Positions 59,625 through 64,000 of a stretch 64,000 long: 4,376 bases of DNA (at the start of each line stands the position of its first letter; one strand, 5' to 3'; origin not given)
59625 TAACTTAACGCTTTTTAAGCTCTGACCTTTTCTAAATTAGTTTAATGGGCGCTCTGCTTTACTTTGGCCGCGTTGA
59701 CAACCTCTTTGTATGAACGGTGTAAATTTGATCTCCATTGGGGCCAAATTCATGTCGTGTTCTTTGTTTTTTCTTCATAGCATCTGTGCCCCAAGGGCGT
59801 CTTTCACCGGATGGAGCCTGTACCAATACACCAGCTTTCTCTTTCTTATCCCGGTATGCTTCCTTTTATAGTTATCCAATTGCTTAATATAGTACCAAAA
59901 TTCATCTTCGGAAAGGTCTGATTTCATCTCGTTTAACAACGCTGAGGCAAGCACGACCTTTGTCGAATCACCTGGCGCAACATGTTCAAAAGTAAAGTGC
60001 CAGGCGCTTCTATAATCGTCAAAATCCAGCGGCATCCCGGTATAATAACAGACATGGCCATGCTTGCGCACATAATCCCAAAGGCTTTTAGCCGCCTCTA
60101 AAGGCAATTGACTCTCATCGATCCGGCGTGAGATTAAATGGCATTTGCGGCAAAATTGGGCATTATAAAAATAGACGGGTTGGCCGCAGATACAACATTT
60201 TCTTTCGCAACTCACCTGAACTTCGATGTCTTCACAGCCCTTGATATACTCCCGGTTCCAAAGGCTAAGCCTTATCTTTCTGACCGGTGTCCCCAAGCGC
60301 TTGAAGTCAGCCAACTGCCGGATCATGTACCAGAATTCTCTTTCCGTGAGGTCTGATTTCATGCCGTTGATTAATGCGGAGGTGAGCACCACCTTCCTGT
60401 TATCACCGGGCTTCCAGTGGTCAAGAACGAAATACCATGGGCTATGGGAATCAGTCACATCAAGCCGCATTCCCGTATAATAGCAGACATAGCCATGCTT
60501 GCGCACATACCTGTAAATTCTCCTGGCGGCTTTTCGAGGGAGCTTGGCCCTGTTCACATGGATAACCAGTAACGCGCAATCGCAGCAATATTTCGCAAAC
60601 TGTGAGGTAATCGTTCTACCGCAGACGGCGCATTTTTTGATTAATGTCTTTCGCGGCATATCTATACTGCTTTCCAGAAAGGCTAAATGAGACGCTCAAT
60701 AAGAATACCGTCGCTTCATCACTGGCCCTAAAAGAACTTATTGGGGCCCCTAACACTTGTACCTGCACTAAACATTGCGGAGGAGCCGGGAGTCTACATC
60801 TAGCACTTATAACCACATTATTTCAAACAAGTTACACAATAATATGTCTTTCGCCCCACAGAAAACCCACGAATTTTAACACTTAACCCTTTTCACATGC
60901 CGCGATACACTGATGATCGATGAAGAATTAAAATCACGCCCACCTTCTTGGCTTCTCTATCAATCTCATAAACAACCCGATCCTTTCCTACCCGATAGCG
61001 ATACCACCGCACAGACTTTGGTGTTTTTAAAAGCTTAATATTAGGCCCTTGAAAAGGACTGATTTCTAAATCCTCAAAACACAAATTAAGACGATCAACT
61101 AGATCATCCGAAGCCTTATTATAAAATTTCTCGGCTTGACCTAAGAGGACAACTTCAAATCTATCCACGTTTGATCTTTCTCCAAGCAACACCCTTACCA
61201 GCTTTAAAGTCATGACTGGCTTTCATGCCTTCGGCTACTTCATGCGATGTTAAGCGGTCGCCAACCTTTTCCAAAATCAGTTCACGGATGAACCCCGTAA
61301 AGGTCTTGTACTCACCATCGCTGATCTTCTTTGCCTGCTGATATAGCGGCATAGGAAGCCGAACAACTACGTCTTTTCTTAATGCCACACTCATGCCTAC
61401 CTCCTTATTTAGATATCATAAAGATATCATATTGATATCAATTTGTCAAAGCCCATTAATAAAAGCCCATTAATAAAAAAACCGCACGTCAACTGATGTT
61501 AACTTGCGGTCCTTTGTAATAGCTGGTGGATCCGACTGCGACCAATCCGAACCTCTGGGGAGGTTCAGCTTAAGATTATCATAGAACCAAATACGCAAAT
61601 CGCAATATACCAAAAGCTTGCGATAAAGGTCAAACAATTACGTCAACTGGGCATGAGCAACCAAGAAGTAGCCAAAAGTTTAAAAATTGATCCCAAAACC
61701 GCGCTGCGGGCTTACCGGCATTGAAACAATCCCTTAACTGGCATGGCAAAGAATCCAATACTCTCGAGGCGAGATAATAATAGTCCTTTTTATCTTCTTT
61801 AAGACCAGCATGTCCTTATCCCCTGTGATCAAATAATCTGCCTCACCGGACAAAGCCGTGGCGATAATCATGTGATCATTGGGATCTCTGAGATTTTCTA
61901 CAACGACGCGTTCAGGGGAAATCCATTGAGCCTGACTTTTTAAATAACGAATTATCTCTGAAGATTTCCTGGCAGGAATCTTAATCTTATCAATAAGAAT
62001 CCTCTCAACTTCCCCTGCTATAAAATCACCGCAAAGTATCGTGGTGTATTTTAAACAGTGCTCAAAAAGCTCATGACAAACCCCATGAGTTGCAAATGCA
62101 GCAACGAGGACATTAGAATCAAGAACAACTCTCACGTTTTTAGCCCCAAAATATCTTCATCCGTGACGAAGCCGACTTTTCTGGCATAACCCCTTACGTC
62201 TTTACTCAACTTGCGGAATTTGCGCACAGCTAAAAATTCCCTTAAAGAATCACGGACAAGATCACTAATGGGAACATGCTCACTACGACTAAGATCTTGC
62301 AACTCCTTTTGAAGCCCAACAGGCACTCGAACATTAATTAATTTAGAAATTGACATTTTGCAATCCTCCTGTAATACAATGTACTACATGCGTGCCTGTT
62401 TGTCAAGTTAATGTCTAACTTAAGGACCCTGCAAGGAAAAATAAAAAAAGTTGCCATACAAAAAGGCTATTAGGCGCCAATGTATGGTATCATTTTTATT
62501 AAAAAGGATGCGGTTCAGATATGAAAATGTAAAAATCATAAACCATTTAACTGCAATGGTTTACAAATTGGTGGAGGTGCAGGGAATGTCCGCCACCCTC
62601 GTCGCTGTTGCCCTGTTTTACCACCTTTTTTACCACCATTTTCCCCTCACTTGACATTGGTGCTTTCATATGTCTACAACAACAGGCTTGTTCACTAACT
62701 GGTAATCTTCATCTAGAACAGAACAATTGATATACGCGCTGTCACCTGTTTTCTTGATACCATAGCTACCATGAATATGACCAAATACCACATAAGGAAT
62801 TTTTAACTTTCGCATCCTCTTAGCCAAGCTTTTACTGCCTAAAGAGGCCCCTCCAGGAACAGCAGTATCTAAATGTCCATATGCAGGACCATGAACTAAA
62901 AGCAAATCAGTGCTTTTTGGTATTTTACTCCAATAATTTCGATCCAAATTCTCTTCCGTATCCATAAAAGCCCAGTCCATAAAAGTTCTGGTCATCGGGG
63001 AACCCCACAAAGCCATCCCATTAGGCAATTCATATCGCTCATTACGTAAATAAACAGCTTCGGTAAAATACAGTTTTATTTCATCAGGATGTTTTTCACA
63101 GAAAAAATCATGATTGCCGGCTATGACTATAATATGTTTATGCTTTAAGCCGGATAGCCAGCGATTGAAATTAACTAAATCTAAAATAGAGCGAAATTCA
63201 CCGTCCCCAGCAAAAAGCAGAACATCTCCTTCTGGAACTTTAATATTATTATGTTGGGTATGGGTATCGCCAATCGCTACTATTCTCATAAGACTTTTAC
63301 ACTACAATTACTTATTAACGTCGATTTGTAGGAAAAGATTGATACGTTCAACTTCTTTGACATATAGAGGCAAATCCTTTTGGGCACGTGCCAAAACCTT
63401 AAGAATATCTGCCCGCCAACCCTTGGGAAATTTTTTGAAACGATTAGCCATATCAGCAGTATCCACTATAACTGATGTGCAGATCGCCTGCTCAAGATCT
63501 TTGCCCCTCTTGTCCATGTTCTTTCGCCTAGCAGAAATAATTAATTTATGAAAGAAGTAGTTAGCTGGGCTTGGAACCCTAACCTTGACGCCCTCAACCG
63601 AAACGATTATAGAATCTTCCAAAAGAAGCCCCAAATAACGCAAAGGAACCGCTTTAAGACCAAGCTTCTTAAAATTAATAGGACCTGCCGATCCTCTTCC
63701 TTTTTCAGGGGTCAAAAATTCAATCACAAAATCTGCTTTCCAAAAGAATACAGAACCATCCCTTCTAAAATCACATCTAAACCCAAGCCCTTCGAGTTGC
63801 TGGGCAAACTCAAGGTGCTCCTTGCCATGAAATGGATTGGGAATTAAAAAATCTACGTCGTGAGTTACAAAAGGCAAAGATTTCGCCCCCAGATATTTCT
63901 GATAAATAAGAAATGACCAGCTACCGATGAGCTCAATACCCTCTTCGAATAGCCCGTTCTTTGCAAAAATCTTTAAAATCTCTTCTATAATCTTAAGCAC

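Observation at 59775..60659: Tandemly duplicated Zn-ribbon + cysteine-poor HNH-like module in one 294-aa protein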

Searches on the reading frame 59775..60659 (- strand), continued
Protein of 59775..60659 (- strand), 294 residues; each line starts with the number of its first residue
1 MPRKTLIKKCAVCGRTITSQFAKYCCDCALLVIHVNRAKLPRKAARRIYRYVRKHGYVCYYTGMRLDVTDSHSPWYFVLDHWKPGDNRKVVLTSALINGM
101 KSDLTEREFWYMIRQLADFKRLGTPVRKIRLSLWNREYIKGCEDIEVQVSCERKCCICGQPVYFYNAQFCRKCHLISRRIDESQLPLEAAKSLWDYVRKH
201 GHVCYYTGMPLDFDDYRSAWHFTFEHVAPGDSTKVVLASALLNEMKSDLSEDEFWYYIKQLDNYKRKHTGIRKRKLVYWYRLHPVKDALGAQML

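Call 61: find_encoding_contigs(protein=P0086, flank=6000, max_places=2)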
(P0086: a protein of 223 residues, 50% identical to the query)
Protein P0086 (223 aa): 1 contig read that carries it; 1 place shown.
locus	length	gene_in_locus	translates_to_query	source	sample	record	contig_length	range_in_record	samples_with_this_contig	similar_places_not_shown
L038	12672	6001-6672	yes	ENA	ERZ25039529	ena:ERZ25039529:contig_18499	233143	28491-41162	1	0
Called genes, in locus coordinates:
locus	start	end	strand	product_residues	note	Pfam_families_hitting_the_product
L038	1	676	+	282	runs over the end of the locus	PF01075:Glyco_transf_9 (weak)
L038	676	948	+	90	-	PF01075:Glyco_transf_9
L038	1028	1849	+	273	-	PF00535:Glycos_transf_2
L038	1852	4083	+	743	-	PF00535:Glycos_transf_2, PF10111:Glyco_tranf_2_2, PF13641:Glyco_tranf_2_3, PF13439:Glyco_transf_4, PF20706:GT4-conflict (weak), PF00534:Glycos_transf_1, PF13692:Glyco_trans_1_4, PF13524:Glyco_trans_1_2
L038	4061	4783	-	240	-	PF02463:SMC_N (faint), PF00005:ABC_tran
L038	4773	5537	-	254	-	PF01061:ABC2_membrane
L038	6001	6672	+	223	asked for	-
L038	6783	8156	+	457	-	PF02743:dCache_1, PF00990:GGDEF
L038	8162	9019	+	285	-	PF00563:EAL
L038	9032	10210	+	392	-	PF01566:Nramp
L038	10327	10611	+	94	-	-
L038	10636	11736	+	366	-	-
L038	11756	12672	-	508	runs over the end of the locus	PF05362:Lon_C (weak), PF13541:ChlI, PF00493:MCM (faint), PF01078:Mg_chelatase, PF07728:AAA_5, PF13335:Mg_chelatase_C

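Call 78: search_protein_families(library=pfam, proteins=[L001:13-477:+, L009:11007-11234:+, L009:11234-11512:+, L016:10940-11314:+, L016:11318-11623:+, L013:5641-5958:+, L013:4120-4503:+, L013:3011-3364:+, L004:10962-11276:+, L004:8794-9051:+], max_evalue=0.01)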
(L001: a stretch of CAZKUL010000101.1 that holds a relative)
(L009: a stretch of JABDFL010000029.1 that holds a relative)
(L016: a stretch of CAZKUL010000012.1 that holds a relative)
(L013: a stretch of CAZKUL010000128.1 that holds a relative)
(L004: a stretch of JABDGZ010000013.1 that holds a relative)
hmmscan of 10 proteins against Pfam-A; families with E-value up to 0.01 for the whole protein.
L001:13-477:+ (154 aa): 1 family
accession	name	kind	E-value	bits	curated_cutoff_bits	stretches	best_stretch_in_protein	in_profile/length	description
PF01797.21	Y1_Tnp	-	4.9e-05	23.9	23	0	83-134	64-121/121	Transposase IS200 like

L009:11007-11234:+ (75 aa): 3 families
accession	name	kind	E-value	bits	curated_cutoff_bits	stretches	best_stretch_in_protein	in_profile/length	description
PF07878.17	RHH_5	-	2.2e-06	27.7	26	1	6-45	2-41/43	CopG-like RHH_1 or ribbon-helix-helix domain, RHH_5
PF01402.27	RHH_1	-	4.5e-05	23.7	20.5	1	7-44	1-38/39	Ribbon-helix-helix protein, copG family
PF19807.5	DUF6290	-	0.00057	20.5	27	1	21-75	17-70/72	Family of unknown function (DUF6290)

L009:11234-11512:+ (92 aa): 1 family
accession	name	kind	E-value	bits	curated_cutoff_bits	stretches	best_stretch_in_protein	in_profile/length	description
PF05016.21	ParE_toxin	-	2.3e-12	47.8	23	1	12-83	8-89/89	ParE toxin of type II toxin-antitoxin system, parDE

L016:10940-11314:+ (124 aa): 1 family
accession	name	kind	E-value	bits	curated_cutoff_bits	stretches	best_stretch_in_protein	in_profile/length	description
PF06296.18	RelE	-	4.3e-35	121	27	1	4-120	4-120/120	RelE toxin of RelE / RelB toxin-antitoxin system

L016:11318-11623:+ (101 aa): 3 families
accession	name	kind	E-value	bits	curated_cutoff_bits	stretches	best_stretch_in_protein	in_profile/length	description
PF01381.28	HTH_3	-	8.7e-09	35.7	23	1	46-89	1-44/55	Helix-turn-helix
PF15731.11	MqsA_antitoxin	-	1.5e-06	28.8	30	1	39-94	67-122/131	Antitoxin component of bacterial toxin-antitoxin system, MqsA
PF13560.12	HTH_31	-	5.8e-05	23.8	27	1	46-87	6-48/64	Helix-turn-helix domain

L013:5641-5958:+ (105 aa): 1 family
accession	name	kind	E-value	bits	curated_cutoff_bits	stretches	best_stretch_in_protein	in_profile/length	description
PF06296.18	RelE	-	2.7e-07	31.2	27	1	8-103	8-100/120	RelE toxin of RelE / RelB toxin-antitoxin system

L013:4120-4503:+ (127 aa): 2 families
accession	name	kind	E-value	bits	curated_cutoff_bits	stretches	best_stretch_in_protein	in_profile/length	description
PF12643.12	MazG-like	-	6.3e-19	68.4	27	1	44-127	2-85/85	MazG-like family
PF03819.22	MazG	-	0.00056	20.6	22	1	38-109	3-67/74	MazG nucleotide pyrophosphohydrolase domain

L013:3011-3364:+ (117 aa): 2 families
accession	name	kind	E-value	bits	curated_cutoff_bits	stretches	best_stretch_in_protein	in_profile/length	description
PF02498.22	Bro-N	-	2.5e-05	25.3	25.6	1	29-112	1-82/96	BRO family, N-terminal domain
PF22057.2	BACOVA_00961-like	-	0.0047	17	27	1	65-110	81-126/140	BACOVA_00961-like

L004:10962-11276:+ (104 aa): 2 families
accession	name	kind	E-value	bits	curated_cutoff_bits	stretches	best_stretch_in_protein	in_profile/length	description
PF18810.6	PBECR2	-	1.2e-07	32.4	27.1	1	3-89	15-102/120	phage-Barnase-EndoU-ColicinE5/D-RelE like nuclease2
PF03017.19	Transposase_23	-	0.0057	16.9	21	1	64-89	30-56/66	TNP1/EN/SPM transposase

L004:8794-9051:+ (85 aa): 0 families

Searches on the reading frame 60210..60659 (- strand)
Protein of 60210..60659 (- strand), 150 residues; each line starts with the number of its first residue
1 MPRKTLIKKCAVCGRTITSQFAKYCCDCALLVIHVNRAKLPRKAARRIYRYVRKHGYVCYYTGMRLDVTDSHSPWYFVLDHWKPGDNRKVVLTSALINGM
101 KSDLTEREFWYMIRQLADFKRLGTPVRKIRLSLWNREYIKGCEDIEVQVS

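Call 3: search_protein_families(library=pfam, proteins=[window:60210-60659:-], max_evalue=10)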
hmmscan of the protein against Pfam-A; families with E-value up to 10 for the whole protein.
seq(150 aa): 1 family
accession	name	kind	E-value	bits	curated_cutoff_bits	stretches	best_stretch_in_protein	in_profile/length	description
PF03107.22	C1_2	-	0.018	15.8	26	1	8-35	18-45/48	C1 domain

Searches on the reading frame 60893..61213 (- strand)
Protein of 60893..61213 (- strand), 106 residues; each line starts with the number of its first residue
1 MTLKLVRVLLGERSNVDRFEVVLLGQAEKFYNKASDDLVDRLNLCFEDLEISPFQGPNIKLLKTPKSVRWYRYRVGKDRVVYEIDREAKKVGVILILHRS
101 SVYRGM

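Call 27: search_protein_families(library=pfam, proteins=[window:60893-61213:-], max_evalue=0.01)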
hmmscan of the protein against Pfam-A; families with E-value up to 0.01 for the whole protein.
window:60893-61213:- (106 aa): 1 family
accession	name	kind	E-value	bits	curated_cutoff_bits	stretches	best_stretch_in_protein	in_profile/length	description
PF05016.21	ParE_toxin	-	2.7e-07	31.5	23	1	32-103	23-89/89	ParE toxin of type II toxin-antitoxin system, parDE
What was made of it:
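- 60893..61394 (-): Neighbouring ParE-family toxin (60893-61213) with a small overlapping upstream ORF (61161-61394), presumed to be its antitoxin. Context only, not shown to be linked to the nuclease gene. call 27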

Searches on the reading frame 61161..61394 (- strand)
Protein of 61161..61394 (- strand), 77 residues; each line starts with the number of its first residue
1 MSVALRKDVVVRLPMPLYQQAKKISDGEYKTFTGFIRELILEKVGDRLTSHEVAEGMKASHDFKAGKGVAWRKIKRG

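Call 27: search_protein_families(library=pfam, proteins=[window:61161-61394:-], max_evalue=0.01)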
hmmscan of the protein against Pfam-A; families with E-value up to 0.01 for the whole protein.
window:61161-61394:- (77 aa): 1 family
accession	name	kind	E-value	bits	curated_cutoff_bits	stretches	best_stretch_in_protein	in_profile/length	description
PF14420.11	Clr5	-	0.009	16.6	22.3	0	36-75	12-48/54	Clr5 domain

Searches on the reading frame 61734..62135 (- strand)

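Call 27: search_protein_families(library=pfam, proteins=[window:61734-62135:-], max_evalue=0.01)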
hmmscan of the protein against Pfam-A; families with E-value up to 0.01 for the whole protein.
window:61734-62135:- (133 aa): 3 families
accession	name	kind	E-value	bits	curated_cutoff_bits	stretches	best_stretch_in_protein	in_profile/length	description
PF13470.12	PIN_3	-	1.5e-13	52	27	1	2-108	1-115/115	PIN domain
PF01850.27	PIN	-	6.9e-06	27.1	23.6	1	3-110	1-115/120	PIN domain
PF10130.15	PIN_2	-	0.00018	22.2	22.4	1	4-111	1-117/133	PIN domain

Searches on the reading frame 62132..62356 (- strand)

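Call 27: search_protein_families(library=pfam, proteins=[window:62132-62356:-], max_evalue=0.01)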
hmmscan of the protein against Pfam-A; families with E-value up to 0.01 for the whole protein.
window:62132-62356:- (74 aa): 1 family
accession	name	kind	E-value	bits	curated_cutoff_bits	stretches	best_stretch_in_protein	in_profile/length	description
PF01402.27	RHH_1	-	0.0024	18.2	20.5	1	7-42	2-37/39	Ribbon-helix-helix protein, copG family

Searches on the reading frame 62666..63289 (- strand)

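Call 27: search_protein_families(library=pfam, proteins=[window:62666-63289:-], max_evalue=0.01)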
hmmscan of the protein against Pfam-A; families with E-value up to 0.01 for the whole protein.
window:62666-63289:- (207 aa): 2 families
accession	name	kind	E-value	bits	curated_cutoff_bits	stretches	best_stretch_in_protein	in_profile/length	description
PF00149.33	Metallophos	-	6.1e-12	46.8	21.5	1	1-174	1-190/191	Calcineurin-like phosphoesterase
PF12850.12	Metallophos_2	-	1.6e-06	28.6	27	1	1-188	1-131/154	Calcineurin-like phosphoesterase superfamily domain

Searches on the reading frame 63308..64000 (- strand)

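Call 27: search_protein_families(library=pfam, proteins=[window:63308-64000:-], max_evalue=0.01)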
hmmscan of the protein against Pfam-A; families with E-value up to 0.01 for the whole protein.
window:63308-64000:- (230 aa): 1 family
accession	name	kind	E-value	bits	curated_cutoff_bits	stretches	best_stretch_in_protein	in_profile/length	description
PF12281.14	NTP_transf_8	-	1.7e-24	87.4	26.3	1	7-176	5-198/218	Nucleotidyltransferase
